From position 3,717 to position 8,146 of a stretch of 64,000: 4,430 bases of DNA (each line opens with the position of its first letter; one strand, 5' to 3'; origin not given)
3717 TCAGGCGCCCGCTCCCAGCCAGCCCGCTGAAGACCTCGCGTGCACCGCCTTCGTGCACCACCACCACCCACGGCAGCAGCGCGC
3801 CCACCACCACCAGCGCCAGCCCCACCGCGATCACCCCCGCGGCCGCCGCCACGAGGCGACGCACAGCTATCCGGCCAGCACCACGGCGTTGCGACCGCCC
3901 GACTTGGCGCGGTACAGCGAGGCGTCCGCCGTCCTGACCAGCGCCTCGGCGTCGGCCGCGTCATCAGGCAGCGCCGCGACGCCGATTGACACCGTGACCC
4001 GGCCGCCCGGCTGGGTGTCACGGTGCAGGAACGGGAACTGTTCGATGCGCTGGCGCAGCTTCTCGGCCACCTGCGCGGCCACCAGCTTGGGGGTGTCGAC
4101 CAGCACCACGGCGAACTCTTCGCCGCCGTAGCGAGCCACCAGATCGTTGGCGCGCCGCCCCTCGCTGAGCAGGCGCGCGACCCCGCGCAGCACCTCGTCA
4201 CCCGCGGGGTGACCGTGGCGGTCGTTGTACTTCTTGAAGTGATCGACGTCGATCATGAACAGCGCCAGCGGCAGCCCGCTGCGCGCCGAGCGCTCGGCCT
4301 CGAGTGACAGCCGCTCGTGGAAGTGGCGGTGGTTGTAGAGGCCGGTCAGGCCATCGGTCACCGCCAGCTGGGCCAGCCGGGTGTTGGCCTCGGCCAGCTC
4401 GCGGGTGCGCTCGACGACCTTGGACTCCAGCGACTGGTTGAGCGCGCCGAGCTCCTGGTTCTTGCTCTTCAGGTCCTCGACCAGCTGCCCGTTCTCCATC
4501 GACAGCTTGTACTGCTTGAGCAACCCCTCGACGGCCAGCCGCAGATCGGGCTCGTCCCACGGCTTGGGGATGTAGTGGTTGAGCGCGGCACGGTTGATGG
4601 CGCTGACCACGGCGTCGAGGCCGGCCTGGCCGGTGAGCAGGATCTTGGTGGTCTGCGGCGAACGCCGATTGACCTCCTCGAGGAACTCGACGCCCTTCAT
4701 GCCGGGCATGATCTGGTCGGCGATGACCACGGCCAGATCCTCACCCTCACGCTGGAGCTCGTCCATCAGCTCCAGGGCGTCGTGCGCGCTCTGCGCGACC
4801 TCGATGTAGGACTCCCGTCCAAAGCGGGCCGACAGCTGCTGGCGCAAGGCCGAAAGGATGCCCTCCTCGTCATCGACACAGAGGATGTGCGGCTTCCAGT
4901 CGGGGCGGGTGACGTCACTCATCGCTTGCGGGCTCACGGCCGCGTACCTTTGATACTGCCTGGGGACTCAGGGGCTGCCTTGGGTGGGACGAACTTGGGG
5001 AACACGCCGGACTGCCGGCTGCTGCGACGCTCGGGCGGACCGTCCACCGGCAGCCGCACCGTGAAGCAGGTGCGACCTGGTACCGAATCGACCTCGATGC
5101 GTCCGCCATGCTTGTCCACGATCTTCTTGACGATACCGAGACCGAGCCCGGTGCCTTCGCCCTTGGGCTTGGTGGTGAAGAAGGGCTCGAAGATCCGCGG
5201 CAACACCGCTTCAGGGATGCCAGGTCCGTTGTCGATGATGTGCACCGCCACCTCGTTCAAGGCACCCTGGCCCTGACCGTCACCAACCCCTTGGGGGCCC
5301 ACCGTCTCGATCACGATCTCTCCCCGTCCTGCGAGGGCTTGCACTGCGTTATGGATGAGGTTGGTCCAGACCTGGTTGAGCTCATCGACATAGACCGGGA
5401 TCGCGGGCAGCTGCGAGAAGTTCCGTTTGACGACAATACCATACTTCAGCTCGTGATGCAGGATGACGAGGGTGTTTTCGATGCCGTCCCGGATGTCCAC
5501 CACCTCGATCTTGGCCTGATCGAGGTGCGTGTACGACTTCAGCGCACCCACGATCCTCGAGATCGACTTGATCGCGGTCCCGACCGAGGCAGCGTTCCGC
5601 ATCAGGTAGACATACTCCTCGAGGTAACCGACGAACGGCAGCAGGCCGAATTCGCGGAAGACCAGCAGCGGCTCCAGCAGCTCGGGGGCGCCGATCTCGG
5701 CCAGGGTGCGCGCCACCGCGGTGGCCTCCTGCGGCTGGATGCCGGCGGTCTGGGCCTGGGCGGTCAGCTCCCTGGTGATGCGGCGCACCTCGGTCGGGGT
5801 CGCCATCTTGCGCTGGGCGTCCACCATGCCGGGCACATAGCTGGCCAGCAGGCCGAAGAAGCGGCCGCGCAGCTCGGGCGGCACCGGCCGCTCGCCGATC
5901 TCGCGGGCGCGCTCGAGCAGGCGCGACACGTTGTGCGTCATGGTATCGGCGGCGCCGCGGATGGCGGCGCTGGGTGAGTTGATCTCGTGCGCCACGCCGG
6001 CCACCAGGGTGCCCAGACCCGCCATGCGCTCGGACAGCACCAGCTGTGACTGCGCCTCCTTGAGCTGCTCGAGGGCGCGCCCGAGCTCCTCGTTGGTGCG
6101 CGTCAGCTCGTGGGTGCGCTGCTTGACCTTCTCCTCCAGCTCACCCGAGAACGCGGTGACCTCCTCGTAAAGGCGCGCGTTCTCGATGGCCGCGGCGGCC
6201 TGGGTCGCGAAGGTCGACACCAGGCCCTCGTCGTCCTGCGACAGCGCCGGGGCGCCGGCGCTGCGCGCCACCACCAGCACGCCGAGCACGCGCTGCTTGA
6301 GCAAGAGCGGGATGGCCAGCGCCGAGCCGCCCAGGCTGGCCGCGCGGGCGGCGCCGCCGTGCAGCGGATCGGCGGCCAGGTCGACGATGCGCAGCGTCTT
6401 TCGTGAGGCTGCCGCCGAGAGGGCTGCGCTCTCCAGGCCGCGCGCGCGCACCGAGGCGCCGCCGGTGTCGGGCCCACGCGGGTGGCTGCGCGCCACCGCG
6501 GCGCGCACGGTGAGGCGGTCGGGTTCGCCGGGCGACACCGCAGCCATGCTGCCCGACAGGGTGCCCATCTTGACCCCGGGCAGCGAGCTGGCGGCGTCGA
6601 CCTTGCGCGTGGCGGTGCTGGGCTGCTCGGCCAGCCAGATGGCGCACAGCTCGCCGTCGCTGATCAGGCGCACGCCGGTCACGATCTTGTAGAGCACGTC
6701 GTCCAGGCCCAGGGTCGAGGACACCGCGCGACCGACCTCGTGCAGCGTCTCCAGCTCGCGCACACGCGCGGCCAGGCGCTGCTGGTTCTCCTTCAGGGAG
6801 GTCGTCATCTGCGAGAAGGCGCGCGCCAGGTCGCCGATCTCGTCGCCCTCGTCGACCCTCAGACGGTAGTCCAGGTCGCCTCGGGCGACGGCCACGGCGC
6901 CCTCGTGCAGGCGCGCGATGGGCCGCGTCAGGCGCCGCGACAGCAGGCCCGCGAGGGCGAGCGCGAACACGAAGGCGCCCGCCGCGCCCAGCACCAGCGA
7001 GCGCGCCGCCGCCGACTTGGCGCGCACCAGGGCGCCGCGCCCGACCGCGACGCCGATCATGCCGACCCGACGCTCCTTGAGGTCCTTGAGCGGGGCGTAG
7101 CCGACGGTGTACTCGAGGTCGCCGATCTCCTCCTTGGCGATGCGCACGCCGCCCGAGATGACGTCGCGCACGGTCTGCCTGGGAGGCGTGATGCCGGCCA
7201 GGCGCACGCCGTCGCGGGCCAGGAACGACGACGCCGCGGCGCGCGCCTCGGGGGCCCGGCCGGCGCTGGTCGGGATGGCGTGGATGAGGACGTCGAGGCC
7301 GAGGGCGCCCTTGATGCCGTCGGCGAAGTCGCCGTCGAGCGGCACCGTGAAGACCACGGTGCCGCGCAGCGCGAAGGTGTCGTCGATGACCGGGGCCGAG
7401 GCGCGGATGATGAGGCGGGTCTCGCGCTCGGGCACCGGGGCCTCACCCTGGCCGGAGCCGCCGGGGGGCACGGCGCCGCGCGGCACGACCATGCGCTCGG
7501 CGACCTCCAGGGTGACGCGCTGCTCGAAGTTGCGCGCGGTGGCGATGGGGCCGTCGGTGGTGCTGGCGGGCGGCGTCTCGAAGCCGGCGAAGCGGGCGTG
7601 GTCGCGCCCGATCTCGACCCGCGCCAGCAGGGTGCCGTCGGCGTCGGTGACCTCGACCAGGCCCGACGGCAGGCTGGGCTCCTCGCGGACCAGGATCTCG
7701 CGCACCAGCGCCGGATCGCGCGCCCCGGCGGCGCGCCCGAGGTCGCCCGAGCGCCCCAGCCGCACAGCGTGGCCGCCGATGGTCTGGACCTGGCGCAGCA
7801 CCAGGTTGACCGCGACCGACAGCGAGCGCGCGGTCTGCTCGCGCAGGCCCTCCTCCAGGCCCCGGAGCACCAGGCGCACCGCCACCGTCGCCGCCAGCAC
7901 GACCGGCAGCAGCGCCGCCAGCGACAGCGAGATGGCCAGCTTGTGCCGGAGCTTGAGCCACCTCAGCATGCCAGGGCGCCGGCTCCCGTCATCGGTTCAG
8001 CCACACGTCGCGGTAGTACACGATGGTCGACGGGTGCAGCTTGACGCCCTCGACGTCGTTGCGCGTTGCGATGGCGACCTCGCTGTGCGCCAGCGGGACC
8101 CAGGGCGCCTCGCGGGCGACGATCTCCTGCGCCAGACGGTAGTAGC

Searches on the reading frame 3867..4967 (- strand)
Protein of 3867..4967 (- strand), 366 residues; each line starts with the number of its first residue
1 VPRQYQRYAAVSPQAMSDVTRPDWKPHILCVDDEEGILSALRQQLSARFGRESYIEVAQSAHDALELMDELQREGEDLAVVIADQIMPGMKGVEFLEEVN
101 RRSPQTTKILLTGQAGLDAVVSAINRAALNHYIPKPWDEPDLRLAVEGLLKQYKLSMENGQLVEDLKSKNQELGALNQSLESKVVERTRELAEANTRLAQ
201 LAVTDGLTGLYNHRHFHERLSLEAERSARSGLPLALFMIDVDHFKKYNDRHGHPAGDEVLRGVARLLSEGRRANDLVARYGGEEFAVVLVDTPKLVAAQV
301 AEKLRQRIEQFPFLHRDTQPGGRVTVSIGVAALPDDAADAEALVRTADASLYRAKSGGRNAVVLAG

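Call 46: search_protein_families(library=pfam, proteins=[window:3867-4967:-], max_evalue=0.0001)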
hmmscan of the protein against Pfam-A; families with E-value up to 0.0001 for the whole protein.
window:3867-4967:- (366 aa): 2 families
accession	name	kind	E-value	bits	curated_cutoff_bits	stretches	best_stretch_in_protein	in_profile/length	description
PF00990.26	GGDEF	-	3.5e-48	163.9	23.8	1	202-360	1-160/161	Diguanylate cyclase, GGDEF domain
PF00072.30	Response_reg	-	9.9e-18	64.8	30.2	1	28-146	1-110/111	Response regulator receiver domain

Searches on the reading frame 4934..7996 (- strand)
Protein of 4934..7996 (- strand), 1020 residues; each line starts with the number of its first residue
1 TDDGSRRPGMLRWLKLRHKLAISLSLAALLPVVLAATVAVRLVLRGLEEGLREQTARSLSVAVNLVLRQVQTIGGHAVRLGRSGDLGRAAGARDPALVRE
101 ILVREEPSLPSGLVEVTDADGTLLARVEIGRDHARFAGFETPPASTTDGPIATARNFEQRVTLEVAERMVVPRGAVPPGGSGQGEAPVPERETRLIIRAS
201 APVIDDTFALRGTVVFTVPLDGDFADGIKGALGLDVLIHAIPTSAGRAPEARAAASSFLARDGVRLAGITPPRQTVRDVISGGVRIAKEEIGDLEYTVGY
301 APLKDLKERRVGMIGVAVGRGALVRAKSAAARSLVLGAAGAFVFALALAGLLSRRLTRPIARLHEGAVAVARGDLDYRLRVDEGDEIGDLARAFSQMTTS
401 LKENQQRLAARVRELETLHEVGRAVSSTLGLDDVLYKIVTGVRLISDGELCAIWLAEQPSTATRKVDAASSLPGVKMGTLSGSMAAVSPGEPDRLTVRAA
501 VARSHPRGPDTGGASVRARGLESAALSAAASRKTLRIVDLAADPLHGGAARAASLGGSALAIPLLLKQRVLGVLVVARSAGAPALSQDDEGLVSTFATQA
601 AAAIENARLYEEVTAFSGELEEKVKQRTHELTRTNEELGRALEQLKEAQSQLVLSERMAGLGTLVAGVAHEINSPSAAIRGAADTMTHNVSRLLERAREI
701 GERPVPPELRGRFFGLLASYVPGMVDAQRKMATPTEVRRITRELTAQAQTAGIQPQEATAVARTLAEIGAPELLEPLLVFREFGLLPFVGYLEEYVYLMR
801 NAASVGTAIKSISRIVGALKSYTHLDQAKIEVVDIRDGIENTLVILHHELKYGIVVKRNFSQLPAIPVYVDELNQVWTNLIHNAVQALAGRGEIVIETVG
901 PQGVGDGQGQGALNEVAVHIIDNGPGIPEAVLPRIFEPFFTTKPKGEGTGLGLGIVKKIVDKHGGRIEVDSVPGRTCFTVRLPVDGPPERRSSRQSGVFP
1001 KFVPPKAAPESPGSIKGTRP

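Call 46: search_protein_families(library=pfam, proteins=[window:4934-7996:-], max_evalue=0.0001)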
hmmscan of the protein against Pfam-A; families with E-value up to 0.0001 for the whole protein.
window:4934-7996:- (1020 aa): 7 families
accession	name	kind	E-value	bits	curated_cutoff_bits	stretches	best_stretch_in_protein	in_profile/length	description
PF02518.31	HATPase_c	-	7.6e-26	91.2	26.4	1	871-985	4-110/111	Histidine kinase-, DNA gyrase B-, and HSP90-like ATPase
PF00672.30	HAMP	-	5e-16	59.2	25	1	351-402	1-52/53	HAMP domain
PF01590.32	GAF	-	4.9e-11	43.7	22.4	1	431-604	2-133/133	GAF domain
PF13185.12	GAF_2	-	4.3e-10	40.4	28.6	1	508-605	40-136/136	GAF domain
PF13492.12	GAF_3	-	2.5e-09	38.1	27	1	486-606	23-129/129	GAF domain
PF14827.12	dCache_3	-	5.1e-05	23.4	25.7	0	193-316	117-231/239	Double sensory domain of two-component sensor kinase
PF17202.10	sCache_3_3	-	9e-05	23.2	28.8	0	225-319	10-96/107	Single cache domain 3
